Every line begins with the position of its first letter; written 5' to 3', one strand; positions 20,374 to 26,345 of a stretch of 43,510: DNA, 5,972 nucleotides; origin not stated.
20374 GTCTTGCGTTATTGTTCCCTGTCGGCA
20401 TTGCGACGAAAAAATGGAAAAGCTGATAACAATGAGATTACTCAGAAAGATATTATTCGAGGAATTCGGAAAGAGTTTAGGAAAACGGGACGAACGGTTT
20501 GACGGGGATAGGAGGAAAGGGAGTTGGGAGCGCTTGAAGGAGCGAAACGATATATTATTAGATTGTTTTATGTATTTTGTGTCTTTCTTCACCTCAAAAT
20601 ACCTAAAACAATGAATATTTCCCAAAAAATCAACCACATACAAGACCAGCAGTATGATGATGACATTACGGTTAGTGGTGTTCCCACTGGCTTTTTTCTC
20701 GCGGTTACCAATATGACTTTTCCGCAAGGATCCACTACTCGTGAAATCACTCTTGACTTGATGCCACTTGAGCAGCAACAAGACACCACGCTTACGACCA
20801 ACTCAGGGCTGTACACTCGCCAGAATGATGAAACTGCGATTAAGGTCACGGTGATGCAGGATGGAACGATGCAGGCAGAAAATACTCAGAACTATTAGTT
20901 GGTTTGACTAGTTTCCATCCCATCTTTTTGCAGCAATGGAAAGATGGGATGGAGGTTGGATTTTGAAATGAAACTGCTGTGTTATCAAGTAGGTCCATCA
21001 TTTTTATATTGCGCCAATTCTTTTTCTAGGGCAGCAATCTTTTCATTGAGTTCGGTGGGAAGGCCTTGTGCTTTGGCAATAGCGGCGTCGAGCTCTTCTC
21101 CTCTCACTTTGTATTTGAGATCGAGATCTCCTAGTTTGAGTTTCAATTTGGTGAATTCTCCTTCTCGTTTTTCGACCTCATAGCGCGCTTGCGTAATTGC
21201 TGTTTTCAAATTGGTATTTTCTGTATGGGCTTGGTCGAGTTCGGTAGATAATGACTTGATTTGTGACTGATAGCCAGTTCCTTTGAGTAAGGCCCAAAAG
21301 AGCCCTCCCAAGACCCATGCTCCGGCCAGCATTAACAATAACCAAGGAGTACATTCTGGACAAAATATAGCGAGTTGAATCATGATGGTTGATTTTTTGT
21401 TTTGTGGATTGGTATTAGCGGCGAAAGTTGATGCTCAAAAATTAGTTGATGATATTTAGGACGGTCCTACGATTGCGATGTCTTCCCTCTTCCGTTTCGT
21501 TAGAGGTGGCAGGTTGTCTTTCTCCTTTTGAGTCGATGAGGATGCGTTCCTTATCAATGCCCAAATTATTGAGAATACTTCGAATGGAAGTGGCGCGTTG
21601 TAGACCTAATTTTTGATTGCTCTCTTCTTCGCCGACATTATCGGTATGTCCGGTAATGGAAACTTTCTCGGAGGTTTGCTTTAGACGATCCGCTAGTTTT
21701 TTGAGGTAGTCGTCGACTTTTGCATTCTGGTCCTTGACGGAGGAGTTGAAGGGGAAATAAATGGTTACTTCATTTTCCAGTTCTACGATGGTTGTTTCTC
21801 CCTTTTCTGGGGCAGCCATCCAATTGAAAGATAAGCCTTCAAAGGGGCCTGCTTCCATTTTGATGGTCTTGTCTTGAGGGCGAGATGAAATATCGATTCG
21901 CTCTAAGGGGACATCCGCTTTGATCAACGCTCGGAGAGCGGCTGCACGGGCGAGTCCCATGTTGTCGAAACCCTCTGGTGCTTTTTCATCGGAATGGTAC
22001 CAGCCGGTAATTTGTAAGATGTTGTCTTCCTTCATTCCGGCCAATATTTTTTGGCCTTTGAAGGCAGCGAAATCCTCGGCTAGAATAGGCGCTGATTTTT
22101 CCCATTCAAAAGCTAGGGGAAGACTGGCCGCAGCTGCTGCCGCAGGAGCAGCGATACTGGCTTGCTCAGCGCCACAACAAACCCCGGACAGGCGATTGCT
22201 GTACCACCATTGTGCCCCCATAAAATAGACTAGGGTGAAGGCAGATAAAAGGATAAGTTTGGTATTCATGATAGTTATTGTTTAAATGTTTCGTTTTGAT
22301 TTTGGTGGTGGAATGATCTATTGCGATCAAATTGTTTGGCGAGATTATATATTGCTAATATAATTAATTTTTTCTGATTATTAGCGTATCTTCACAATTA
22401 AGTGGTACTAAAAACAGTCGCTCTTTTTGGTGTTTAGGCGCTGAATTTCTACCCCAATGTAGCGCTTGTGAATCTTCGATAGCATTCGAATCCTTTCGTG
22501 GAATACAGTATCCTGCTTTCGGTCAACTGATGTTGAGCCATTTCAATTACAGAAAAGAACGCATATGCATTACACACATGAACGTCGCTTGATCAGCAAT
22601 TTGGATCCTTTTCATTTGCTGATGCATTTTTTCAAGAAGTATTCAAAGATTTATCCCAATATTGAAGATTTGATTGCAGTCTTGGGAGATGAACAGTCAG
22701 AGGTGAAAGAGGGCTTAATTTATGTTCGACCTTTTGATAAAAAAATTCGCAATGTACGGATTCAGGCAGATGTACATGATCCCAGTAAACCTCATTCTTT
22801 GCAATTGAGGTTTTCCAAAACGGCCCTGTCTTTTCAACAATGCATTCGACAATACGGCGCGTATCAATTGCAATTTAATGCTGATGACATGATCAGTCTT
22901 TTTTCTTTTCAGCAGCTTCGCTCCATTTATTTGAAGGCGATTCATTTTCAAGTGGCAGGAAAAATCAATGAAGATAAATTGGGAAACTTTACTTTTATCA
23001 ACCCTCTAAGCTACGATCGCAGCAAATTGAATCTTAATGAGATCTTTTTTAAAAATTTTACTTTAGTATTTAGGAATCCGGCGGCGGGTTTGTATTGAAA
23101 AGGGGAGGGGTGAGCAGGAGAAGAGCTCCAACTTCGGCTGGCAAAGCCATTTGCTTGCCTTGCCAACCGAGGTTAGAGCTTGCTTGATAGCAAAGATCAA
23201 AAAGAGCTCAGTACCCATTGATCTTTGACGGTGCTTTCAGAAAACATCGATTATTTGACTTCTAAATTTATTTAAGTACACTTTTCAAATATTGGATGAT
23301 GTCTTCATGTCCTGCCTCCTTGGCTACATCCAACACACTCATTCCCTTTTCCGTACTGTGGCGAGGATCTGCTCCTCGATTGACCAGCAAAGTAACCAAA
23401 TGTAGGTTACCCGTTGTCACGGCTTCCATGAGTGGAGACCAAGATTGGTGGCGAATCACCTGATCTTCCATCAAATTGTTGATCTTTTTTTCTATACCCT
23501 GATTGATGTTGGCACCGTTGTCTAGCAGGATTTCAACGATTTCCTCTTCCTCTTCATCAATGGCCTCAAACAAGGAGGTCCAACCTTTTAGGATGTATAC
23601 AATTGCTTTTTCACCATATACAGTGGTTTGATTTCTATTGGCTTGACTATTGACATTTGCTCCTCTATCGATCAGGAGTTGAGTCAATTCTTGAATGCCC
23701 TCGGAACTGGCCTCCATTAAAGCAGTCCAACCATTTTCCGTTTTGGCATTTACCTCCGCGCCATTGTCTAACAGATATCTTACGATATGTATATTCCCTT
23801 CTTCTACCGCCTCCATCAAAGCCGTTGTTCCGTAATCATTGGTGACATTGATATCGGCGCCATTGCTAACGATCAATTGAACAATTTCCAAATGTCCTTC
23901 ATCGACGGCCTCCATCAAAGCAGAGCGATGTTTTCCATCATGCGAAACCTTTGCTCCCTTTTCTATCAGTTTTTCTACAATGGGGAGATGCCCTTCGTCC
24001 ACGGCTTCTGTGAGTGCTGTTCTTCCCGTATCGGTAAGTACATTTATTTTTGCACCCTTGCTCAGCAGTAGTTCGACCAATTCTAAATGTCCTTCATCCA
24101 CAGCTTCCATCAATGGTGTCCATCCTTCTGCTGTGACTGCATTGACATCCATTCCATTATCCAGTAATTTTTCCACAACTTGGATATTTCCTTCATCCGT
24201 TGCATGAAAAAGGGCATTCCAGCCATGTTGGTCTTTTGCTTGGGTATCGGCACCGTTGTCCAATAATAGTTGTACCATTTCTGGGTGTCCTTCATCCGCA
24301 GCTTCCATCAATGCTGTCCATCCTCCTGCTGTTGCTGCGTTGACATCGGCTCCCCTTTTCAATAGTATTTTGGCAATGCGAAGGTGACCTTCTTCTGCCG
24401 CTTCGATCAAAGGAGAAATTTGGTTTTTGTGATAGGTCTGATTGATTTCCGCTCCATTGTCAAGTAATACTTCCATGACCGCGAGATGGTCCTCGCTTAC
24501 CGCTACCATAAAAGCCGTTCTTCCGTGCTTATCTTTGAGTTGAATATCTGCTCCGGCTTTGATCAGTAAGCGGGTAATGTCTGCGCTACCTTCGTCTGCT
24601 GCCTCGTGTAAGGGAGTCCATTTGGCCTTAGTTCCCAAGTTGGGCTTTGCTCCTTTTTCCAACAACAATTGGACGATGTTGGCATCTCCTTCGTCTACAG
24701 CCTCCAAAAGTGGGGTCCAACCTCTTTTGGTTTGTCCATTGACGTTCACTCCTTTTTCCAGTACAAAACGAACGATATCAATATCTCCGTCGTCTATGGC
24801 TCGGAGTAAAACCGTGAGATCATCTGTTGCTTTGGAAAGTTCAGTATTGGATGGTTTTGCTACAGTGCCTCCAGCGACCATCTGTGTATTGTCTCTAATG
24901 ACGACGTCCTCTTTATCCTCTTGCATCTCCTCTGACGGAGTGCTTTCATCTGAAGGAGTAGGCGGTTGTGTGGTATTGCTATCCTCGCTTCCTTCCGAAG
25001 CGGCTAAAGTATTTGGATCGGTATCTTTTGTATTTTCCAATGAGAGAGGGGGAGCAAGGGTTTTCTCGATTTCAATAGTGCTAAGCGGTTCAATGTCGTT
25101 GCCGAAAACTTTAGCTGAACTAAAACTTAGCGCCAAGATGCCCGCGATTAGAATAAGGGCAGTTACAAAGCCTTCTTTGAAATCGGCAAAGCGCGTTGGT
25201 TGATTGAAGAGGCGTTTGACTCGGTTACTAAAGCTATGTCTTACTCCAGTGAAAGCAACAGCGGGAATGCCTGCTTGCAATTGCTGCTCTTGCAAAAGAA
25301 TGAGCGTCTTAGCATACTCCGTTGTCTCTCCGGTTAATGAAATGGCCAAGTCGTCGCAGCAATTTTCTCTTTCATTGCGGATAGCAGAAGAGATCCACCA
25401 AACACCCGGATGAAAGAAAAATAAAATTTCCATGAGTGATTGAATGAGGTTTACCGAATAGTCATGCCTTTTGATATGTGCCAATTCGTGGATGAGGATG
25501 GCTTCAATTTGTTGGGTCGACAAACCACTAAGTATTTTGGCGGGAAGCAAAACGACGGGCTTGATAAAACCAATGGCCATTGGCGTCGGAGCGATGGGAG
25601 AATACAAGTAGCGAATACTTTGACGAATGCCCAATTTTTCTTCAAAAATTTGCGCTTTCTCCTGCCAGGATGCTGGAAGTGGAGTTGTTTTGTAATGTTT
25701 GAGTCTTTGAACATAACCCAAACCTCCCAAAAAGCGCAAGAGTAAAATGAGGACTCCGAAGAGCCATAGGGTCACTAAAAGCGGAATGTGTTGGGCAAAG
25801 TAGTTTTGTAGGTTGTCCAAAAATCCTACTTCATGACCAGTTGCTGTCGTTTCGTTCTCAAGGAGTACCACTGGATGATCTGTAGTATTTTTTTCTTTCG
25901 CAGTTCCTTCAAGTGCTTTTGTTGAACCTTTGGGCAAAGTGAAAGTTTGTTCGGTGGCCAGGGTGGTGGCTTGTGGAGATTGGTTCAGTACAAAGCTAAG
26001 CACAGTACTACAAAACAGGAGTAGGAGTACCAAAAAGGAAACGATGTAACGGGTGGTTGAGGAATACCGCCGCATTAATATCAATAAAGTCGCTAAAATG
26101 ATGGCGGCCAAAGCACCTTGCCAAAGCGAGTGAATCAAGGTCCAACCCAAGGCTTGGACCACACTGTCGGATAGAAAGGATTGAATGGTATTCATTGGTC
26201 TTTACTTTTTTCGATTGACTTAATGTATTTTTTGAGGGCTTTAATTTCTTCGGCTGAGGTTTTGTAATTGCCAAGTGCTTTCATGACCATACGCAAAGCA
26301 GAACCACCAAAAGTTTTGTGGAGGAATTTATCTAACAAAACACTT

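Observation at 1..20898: Distal two-thirds of an Afp/PVC-type contractile injection system operon in a Bacteroidota genome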

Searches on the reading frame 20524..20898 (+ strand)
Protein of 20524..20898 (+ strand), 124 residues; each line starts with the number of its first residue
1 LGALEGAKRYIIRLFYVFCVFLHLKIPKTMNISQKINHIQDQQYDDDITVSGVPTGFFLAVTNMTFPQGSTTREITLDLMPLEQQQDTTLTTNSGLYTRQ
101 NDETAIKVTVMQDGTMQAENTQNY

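Call 3: search_protein_families(library=pfam, proteins=[window:20524-20898:+], max_evalue=0.01)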
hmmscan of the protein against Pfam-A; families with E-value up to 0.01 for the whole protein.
window:20524-20898:+ (124 aa): 0 families

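Call 6: search_protein_families(library=ncbifam, proteins=[window:20524-20898:+], max_evalue=0.01)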
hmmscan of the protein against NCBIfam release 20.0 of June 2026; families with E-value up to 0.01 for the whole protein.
window:20524-20898:+ (124 aa): 0 families

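Call 27: search_solved_structures(query=window:20524-20898:+, max_evalue=1)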
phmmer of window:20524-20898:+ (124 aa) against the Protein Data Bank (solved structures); distinct sequences matched with E-value up to 1: 4.
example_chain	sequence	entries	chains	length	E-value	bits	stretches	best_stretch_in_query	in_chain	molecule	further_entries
2nq5_A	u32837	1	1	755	0.048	17.2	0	51-115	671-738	5-methyltetrahydropteroyltriglutamate--homocysteine methyltransferase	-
3l7r_A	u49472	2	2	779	0.053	17.1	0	51-115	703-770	5-methyltetrahydropteroyltriglutamate--homocysteine methyltransferase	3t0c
7wsx_A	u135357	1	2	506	0.18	15.4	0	72-107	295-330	Hydroxylamine reductase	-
7e0l_A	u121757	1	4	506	0.18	15.4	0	72-107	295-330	Hydroxylamine reductase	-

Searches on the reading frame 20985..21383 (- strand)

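Call 8: search_protein_families(library=pfam, proteins=[window:20985-21383:-], max_evalue=0.01)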
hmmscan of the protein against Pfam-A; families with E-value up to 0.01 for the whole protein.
window:20985-21383:- (132 aa): 7 families
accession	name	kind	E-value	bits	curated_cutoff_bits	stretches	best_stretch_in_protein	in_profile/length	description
PF06818.20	Fez1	-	9.5e-05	23.4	34.4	1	40-129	17-102/199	Fez1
PF00038.26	Filament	-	0.00038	20.6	40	1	38-127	194-283/313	Intermediate filament protein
PF21445.3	ADDB_N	-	0.00049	19.8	26.6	1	32-118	109-192/290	ADDB, N-terminal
PF25450.1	Rab11-FIP3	-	0.00076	20.2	31.9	1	39-97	53-111/125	Rab11-FIP3-like domain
PF08285.16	DPM3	-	0.0013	19.3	25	1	11-55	39-83/90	Dolichol-phosphate mannosyltransferase subunit 3 (DPM3)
PF01166.23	TSC22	-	0.0052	17.4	30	0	40-65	21-46/57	TSC-22/dip/bun family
PF04977.20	DivIC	-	0.0096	16.2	28.9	0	39-67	16-51/80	Septum formation initiator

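Call 76: search_protein_families(library=pfam, proteins=[window:20985-21380:-], max_evalue=0.01)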
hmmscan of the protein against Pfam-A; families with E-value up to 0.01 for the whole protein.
window:20985-21380:- (131 aa): 7 families
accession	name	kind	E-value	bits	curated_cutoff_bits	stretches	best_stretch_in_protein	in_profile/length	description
PF06818.20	Fez1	-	9.3e-05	23.4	34.4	1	39-128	17-102/199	Fez1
PF00038.26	Filament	-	0.00037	20.7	40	1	37-126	194-283/313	Intermediate filament protein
PF21445.3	ADDB_N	-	0.00048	19.8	26.6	1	31-117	109-192/290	ADDB, N-terminal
PF25450.1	Rab11-FIP3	-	0.00074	20.2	31.9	1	38-96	53-111/125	Rab11-FIP3-like domain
PF08285.16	DPM3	-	0.0013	19.3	25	1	10-54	39-83/90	Dolichol-phosphate mannosyltransferase subunit 3 (DPM3)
PF01166.23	TSC22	-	0.0049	17.4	30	0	39-64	21-46/57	TSC-22/dip/bun family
PF04977.20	DivIC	-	0.0093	16.2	28.9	0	38-66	16-51/80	Septum formation initiator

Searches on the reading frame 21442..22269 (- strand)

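Call 8: search_protein_families(library=pfam, proteins=[window:21442-22269:-], max_evalue=0.01)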
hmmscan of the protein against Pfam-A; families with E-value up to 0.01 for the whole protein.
window:21442-22269:- (275 aa): 1 family
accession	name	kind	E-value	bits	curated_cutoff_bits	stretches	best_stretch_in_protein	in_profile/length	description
PF00691.25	OmpA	-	4.4e-21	75.5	27.2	1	171-267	1-98/98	OmpA family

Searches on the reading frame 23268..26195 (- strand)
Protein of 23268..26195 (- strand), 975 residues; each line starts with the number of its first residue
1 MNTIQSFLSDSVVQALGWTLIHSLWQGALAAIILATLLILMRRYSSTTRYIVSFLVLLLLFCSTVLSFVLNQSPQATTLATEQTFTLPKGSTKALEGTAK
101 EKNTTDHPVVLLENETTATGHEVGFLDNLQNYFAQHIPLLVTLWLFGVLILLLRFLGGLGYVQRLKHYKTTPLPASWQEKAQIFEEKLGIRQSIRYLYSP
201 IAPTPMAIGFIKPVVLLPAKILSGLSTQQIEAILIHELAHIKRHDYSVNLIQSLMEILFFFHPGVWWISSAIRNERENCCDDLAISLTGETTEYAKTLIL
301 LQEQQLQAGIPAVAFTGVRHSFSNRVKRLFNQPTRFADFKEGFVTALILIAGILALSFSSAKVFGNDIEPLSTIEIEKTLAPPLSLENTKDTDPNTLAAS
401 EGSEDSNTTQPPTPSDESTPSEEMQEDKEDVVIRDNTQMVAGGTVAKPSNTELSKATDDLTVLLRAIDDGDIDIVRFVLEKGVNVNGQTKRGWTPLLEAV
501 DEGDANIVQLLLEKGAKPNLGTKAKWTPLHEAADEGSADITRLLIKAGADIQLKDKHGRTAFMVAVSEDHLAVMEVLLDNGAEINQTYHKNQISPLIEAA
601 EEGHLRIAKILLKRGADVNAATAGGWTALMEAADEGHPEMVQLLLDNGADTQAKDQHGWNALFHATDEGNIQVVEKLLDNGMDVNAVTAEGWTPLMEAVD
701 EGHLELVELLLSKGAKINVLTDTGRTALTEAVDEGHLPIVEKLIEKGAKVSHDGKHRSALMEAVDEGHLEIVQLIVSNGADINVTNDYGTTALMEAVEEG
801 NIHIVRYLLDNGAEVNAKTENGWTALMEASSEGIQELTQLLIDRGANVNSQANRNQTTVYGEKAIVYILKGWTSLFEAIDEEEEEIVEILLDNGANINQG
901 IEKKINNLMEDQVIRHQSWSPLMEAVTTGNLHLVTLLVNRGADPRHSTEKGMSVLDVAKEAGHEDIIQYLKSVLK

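Call 8: search_protein_families(library=pfam, proteins=[window:23268-26195:-], max_evalue=0.01)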
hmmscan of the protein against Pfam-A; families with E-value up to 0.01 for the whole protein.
window:23268-26195:- (975 aa): 12 families
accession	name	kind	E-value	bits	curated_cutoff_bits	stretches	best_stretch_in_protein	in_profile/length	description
PF12796.13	Ank_2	-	1.6e-104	343.1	27.3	7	760-851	1-89/90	Ankyrin repeats (3 copies)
PF00023.36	Ank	-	1.6e-103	333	21.1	12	691-721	2-32/33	Ankyrin repeat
PF13606.12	Ank_3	-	2.7e-79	250.8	22.3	7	690-719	1-30/30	Ankyrin repeat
PF13637.12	Ank_4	-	1.7e-72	238.1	22.7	10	762-809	3-50/50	Ankyrin repeats (many copies)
PF13857.12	Ank_5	-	4.5e-55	183.5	27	8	776-826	2-53/56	Ankyrin repeats (many copies)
PF05569.17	Peptidase_M56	-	1.3e-33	116.9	31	1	30-327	14-294/296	BlaR1 peptidase M56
PF23745.1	ANK_LRRK2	-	1.9e-27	96.1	27.5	2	662-746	35-115/130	LRRK2 ANK repeat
PF24521.3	Ank_KRIT1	-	1.6e-19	70.5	80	2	587-680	13-107/149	KRIT1 ankyrin-repeats domain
PF01435.24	Peptidase_M48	-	2.7e-05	24.5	20.3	1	209-275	42-113/186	Peptidase family M48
PF13567.11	DUF4131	-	0.0017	18.5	31.6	0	23-76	4-57/165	Domain of unknown function (DUF4131)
PF25508.1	TRPM2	-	0.0018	19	27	0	550-606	6-62/257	TRPM2-like domain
PF23881.1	DUF7234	-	0.0057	17.1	24.4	0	672-703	28-59/80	Family of unknown function (DUF7234)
